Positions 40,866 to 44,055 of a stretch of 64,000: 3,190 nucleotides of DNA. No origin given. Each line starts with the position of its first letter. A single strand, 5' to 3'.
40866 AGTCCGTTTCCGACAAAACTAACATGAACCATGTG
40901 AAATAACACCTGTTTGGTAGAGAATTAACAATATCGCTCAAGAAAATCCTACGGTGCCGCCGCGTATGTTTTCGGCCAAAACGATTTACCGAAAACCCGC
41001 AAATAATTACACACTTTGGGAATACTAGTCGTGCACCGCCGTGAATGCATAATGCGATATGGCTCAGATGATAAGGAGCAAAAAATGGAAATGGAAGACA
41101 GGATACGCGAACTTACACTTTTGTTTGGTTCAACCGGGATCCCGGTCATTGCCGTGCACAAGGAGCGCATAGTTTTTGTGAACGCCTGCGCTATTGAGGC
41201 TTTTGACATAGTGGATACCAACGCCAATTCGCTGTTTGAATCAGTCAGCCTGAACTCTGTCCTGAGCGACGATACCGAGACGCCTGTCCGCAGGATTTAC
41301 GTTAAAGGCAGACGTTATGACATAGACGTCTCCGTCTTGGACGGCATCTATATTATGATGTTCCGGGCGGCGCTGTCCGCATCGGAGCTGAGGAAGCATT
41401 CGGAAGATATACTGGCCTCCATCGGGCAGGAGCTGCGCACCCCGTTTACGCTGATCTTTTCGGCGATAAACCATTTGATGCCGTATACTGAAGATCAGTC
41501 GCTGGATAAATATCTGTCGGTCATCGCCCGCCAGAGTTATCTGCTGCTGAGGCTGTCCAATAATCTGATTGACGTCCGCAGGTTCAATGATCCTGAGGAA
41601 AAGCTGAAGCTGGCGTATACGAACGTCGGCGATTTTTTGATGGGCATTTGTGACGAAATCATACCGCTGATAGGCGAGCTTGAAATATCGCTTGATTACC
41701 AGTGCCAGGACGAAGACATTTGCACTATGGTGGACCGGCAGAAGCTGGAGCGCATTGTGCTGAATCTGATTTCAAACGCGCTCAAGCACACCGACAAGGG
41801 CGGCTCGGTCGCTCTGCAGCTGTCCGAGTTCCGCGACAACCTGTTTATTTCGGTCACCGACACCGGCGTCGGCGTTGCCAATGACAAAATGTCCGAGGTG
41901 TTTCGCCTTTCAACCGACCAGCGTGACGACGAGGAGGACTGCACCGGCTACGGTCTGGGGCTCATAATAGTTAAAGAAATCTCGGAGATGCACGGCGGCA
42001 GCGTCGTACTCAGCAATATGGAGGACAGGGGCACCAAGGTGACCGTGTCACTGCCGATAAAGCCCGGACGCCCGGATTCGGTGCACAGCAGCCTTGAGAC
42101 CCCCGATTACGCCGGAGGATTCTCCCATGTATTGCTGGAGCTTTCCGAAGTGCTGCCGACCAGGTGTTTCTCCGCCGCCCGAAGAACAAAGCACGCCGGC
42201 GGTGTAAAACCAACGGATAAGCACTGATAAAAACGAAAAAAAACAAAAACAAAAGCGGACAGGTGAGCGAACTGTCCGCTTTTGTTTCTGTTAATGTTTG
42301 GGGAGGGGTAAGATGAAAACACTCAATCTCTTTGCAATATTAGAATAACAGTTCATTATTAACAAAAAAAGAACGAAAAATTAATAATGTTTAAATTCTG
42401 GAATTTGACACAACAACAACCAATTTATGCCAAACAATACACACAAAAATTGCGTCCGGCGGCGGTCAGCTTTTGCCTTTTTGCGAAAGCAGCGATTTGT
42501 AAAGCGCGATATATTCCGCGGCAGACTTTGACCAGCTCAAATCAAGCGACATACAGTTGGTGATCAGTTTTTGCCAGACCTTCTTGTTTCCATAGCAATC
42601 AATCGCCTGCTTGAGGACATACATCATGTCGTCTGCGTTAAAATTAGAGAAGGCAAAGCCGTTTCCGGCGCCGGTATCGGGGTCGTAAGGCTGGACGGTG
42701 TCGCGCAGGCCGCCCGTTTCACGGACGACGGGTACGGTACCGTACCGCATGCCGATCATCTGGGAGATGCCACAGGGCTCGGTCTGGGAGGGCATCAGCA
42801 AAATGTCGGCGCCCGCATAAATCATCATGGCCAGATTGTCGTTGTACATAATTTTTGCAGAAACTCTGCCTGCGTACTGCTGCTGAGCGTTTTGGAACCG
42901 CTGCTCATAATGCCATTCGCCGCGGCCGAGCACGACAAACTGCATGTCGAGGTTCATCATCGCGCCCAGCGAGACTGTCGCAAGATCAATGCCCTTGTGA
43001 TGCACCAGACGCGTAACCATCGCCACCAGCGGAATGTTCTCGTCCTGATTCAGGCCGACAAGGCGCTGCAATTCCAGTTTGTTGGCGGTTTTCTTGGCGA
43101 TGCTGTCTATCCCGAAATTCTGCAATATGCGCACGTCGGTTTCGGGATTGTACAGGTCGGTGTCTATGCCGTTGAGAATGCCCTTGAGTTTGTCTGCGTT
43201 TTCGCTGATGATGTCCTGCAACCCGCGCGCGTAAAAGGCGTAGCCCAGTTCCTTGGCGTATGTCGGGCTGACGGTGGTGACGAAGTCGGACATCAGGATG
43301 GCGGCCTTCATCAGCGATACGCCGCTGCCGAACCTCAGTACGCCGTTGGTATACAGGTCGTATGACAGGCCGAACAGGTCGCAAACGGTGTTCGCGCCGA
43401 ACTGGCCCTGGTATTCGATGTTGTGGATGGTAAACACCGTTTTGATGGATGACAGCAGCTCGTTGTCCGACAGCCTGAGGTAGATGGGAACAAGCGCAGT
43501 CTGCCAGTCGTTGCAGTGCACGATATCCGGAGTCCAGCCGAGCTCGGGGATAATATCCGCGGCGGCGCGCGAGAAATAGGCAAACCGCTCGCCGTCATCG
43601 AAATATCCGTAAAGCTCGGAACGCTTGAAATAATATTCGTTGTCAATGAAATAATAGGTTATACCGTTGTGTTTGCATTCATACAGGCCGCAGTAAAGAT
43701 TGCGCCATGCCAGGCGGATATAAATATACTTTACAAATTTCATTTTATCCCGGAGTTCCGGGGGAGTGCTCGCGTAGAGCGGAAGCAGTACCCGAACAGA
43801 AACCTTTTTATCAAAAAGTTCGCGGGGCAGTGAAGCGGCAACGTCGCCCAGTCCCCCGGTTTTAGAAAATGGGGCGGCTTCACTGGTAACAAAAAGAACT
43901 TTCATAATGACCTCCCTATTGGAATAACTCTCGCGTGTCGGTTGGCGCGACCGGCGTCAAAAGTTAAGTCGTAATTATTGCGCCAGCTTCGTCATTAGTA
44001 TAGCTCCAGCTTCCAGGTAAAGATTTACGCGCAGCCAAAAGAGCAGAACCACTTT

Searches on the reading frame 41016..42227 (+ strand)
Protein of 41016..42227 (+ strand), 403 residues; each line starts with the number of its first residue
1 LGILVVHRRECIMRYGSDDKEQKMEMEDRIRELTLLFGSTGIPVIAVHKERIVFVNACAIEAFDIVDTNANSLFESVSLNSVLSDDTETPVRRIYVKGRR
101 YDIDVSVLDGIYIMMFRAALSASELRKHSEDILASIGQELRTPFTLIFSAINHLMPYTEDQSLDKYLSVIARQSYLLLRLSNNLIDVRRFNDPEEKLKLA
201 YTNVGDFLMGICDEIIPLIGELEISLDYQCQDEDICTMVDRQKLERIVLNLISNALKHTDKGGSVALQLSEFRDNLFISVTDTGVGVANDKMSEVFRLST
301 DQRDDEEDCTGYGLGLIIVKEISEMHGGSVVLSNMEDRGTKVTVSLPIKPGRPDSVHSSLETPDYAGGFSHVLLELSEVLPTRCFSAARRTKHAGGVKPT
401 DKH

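Call 102: search_protein_families(library=pfam, proteins=[window:41016-42227:+], max_evalue=0.00001)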
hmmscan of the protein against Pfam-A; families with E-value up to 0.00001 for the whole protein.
window:41016-42227:+ (403 aa): 1 family
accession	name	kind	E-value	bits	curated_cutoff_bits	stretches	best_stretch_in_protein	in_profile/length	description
PF02518.31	HATPase_c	-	3.6e-24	85.8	26.4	1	240-349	2-110/111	Histidine kinase-, DNA gyrase B-, and HSP90-like ATPase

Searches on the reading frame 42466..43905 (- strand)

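Call 102: search_protein_families(library=pfam, proteins=[window:42466-43905:-], max_evalue=0.00001)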
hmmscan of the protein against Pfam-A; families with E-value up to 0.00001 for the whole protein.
window:42466-43905:- (479 aa): 4 families
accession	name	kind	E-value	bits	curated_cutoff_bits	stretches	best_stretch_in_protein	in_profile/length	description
PF08323.17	Glyco_transf_5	-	6.4e-79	265.5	22.7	1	2-234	1-238/239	Starch synthase catalytic domain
PF00534.26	Glycos_transf_1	-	3e-14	53.4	26.4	1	287-438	11-159/172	Glycosyl transferases group 1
PF13692.12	Glyco_trans_1_4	-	1.6e-08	35.3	27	1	292-427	2-132/142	Glycosyl transferases group 1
PF13439.12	Glyco_transf_4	-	8.8e-06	26.3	28.5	0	90-220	39-148/170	Glycosyltransferase Family 4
